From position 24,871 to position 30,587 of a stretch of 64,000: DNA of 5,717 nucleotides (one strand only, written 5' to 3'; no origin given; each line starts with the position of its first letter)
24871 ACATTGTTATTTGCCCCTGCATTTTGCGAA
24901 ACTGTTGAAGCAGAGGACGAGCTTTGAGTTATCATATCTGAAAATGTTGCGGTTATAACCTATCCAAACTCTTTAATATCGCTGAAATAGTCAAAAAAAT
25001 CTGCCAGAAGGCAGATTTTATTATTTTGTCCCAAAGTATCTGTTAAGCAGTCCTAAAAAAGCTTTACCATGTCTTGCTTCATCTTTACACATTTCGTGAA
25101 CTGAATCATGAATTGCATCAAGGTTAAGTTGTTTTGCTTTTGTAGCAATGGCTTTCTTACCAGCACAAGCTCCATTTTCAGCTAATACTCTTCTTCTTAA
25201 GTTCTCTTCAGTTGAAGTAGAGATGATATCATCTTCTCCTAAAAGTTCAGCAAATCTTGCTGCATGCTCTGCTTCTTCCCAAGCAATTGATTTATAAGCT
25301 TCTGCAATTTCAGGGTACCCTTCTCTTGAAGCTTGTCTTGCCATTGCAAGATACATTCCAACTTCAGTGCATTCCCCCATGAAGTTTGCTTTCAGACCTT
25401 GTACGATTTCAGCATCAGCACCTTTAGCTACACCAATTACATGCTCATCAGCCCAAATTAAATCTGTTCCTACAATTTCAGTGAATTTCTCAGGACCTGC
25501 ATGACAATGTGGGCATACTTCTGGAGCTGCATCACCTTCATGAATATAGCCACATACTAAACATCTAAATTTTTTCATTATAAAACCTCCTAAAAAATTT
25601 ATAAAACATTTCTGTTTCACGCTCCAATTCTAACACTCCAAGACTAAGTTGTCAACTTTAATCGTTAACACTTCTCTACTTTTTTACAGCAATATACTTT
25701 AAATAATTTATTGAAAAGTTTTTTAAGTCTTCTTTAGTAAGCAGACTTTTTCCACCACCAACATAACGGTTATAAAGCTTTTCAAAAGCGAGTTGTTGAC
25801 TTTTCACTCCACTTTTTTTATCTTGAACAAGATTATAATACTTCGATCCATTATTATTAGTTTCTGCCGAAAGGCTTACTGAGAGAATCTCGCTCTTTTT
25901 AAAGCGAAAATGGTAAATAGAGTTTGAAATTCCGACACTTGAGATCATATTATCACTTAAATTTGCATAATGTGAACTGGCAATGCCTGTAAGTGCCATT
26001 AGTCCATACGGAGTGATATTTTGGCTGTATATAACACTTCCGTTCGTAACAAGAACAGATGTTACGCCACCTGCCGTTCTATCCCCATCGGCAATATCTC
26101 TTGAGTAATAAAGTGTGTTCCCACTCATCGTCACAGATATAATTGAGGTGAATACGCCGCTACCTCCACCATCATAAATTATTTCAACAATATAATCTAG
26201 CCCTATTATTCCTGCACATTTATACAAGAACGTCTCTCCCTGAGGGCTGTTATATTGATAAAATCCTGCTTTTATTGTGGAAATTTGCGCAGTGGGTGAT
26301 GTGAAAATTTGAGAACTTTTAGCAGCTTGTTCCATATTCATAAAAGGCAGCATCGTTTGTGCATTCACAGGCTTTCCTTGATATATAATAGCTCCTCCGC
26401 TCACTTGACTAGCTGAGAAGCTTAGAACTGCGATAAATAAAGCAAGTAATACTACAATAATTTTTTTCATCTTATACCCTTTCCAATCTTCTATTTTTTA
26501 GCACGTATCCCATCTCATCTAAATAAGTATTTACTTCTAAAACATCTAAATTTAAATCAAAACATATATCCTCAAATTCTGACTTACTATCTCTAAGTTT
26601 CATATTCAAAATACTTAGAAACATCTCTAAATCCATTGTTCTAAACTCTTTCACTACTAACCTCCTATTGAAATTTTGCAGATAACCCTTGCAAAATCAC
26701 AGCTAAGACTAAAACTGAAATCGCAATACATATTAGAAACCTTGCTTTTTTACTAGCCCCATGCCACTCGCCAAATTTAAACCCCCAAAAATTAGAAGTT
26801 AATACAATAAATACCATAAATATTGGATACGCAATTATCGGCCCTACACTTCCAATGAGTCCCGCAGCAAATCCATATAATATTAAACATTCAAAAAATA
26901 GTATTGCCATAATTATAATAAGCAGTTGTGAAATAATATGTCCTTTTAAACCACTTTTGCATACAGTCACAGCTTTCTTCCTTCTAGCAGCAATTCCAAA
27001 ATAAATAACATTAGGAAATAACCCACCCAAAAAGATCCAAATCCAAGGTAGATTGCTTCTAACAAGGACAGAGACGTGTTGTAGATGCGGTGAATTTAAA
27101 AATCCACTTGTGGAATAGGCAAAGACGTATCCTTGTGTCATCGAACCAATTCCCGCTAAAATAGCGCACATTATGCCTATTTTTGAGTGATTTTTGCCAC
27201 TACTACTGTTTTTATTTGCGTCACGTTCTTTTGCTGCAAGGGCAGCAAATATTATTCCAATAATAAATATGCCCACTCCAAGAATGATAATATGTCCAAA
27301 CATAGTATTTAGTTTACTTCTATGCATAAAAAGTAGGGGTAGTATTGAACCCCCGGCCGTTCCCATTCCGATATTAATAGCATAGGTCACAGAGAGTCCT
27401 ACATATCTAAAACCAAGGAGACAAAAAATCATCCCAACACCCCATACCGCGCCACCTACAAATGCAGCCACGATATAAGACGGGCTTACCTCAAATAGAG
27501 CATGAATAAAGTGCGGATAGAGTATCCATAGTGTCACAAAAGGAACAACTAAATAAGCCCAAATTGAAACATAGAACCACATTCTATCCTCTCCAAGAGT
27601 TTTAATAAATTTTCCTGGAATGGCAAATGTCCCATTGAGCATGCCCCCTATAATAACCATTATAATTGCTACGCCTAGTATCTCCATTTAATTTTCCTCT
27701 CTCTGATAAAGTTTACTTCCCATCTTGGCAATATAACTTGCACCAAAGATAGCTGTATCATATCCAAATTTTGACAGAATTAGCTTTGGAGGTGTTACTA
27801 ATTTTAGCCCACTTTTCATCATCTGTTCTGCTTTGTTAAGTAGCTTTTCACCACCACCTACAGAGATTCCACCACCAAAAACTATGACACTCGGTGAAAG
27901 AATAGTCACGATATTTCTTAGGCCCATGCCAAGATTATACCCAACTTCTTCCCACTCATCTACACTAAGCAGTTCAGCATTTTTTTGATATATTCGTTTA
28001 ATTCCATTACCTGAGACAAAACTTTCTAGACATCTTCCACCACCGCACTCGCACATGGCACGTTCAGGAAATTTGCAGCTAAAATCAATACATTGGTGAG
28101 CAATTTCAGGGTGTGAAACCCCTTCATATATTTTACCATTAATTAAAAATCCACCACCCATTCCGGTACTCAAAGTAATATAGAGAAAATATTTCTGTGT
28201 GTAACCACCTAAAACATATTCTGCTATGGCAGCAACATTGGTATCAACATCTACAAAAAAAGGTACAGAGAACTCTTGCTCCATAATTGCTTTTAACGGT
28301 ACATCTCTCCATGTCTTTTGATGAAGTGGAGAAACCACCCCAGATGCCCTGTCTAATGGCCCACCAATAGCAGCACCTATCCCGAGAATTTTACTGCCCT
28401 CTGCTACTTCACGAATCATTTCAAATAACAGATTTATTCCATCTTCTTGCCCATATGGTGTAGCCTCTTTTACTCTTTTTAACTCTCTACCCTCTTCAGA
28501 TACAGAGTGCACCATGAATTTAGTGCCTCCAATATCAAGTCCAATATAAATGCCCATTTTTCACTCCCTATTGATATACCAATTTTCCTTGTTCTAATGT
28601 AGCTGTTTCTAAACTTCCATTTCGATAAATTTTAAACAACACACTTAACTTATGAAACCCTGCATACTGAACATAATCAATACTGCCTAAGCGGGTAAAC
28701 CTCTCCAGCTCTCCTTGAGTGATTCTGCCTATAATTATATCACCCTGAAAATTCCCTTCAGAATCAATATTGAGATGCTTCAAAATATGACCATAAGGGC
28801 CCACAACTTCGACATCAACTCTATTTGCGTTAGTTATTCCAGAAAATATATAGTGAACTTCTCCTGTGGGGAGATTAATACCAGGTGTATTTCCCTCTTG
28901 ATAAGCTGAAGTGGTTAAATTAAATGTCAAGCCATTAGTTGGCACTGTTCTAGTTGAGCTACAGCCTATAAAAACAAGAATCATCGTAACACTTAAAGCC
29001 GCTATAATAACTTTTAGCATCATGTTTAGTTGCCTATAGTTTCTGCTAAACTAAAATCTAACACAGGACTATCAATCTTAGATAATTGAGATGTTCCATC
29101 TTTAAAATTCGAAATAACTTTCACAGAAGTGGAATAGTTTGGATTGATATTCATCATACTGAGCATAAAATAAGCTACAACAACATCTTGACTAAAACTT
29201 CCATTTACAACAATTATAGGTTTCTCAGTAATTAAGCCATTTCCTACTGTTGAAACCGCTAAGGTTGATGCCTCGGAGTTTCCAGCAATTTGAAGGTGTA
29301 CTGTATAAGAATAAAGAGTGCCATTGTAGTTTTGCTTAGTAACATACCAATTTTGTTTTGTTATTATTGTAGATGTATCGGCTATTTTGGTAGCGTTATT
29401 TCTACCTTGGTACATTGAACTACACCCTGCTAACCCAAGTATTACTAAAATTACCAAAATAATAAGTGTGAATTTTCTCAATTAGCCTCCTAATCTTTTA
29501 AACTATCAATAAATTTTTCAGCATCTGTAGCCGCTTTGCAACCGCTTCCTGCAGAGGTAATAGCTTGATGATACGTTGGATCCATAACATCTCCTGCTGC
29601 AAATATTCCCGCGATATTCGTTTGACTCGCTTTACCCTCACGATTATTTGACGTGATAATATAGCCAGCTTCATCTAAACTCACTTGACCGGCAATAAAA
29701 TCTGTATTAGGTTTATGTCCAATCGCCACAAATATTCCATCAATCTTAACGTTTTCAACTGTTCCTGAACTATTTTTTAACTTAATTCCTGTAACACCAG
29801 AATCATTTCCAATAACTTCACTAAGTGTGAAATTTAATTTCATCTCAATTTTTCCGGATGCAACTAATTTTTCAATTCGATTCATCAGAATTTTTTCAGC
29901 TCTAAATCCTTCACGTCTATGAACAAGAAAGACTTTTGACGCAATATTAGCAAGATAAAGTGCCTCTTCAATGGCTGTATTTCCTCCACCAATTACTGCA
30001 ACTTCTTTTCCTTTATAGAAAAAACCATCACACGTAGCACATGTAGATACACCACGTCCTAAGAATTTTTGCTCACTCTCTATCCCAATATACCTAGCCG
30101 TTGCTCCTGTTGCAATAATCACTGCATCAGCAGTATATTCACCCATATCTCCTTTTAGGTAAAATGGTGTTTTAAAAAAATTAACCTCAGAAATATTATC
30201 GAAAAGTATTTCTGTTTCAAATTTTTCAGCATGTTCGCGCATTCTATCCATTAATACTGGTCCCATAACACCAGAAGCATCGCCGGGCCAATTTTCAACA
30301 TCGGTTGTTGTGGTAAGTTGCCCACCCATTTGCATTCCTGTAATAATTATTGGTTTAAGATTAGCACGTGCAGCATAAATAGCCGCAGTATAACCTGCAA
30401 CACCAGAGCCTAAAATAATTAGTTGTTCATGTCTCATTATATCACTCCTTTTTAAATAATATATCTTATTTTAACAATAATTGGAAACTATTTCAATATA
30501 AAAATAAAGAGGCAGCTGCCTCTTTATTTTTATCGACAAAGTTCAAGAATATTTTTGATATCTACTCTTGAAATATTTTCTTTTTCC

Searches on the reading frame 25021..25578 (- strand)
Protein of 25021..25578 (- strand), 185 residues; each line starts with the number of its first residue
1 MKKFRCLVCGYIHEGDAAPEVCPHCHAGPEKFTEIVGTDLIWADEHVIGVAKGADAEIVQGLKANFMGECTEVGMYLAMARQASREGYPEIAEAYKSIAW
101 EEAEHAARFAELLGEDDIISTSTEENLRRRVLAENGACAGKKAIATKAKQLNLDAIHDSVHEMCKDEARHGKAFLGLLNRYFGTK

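Call 7: search_protein_families(library=pfam, proteins=[window:25021-25578:-], max_evalue=1)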
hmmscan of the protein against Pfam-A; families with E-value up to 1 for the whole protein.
window:25021-25578:- (185 aa): 10 families
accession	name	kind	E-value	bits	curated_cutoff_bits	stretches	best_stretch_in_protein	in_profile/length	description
PF21349.2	RUBY_RBDX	-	2.8e-14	52.7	26.5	1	4-32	1-29/30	Rubrerythrin, rubredoxin-like domain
PF02915.23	Rubrerythrin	-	1.4e-13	51.8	22.8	1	62-177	3-136/137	Rubrerythrin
PF00210.30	Ferritin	-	0.00054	20.3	24.5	1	75-128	17-70/142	Ferritin-like domain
PF23458.2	DUF7130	-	0.00091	19.5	35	1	4-33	54-84/89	Domain of unknown function (DUF7130)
PF03232.19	COQ7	-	0.0041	17.2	23.5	1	60-121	5-64/169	Ubiquinone biosynthesis protein COQ7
PF16637.10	zf-C2H2_assoc3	-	0.022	15.6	27.3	1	96-149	22-77/85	Putative zinc-finger between two C2H2 zinc-fingers on Patz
PF23455.1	DUF7129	-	0.026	14.7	30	1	4-26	12-34/45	Domain of unknown function (DUF7129)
PF13668.12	Ferritin_2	-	0.12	12.9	24.7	1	69-115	95-138/138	Ferritin-like domain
PF03405.20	FA_desaturase_2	-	0.12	11.6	22.7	0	141-182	169-210/325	Fatty acid desaturase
PF09723.15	Zn_ribbon_8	-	0.19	12.2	34.4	1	4-28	6-35/41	Zinc ribbon domain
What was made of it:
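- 25021..25578 (-): Rubrerythrin gene, the upstream neighbour. Pfam PF21349 and PF02915 (call 7).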

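Call 77: find_encoding_contigs(protein=window:25021-25578:-, flank=6000, max_places=10)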
Protein window:25021-25578:- (185 aa): 1 contig read that carries it; 1 place shown.
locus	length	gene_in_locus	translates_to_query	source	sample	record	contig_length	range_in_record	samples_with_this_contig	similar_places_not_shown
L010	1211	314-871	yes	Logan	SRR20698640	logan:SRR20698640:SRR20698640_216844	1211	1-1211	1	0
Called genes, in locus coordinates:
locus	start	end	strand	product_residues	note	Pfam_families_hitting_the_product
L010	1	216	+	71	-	?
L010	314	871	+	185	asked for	PF21349:RUBY_RBDX, PF02915:Rubrerythrin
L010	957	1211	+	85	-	?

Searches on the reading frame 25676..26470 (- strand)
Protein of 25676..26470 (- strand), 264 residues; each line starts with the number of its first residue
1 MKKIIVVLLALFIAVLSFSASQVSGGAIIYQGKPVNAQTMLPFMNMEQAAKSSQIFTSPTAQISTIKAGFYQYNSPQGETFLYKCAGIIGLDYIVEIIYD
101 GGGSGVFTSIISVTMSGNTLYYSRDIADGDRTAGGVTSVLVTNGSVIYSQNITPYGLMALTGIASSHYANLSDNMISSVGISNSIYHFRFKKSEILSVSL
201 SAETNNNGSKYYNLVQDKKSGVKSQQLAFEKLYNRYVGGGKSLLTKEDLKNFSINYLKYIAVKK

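Call 7: search_protein_families(library=pfam, proteins=[window:25676-26470:-], max_evalue=1)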
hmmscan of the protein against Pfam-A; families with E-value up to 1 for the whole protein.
window:25676-26470:- (264 aa): 0 families

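Call 20: search_protein_families(library=ncbifam, proteins=[window:25676-26470:-], max_evalue=1)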
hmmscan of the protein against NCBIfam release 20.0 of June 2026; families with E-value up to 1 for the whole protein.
window:25676-26470:- (264 aa): 0 families

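Call 48: find_related_loci(query=A4, collection=genome_contigs, flank=10000)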
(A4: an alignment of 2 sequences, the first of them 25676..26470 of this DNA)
Query A4 (264 aa) in genome_contigs; peptide patterns used: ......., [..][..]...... (x = any residue, [..] = any of these).
147 stretches matched a pattern, but none encodes a relative of the query by tblastn (E <= 1e-3).

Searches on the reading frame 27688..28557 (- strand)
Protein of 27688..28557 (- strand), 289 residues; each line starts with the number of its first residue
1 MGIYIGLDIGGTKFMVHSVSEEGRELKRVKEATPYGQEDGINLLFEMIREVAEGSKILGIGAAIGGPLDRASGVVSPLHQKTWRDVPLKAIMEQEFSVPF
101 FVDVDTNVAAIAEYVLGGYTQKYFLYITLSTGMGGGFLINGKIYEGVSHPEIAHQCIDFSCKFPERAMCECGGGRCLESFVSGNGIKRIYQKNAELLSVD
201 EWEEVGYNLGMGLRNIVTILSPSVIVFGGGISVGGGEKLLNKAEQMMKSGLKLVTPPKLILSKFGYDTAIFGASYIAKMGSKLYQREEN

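Call 59: search_protein_families(library=pfam, proteins=[window:27688-28557:-], max_evalue=0.00001)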
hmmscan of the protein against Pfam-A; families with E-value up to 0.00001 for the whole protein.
window:27688-28557:- (289 aa): 1 family
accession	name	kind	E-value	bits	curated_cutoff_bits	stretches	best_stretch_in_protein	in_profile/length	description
PF00480.26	ROK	-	9.4e-47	160.4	22.9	1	4-278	1-292/294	ROK family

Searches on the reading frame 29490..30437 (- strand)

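Call 59: search_protein_families(library=pfam, proteins=[window:29490-30437:-], max_evalue=0.00001)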
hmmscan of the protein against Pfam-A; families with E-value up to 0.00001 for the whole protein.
window:29490-30437:- (315 aa): 5 families
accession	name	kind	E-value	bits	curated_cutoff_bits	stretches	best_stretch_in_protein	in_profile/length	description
PF07992.20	Pyr_redox_2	-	2e-48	165.8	26.1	1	5-298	2-290/291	Pyridine nucleotide-disulphide oxidoreductase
PF13738.12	Pyr_redox_3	-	4.2e-21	75.9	30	1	66-282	87-305/305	Pyridine nucleotide-disulphide oxidoreductase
PF00070.33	Pyr_redox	-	3.4e-15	56.7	22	1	146-222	2-81/82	Pyridine nucleotide-disulphide oxidoreductase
PF00890.30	FAD_binding_2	-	1.1e-06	28.6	20.4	0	6-41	2-38/414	FAD binding domain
PF12831.13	FAD_oxidored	-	3.1e-06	27.2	27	0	6-68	2-70/416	FAD dependent oxidoreductase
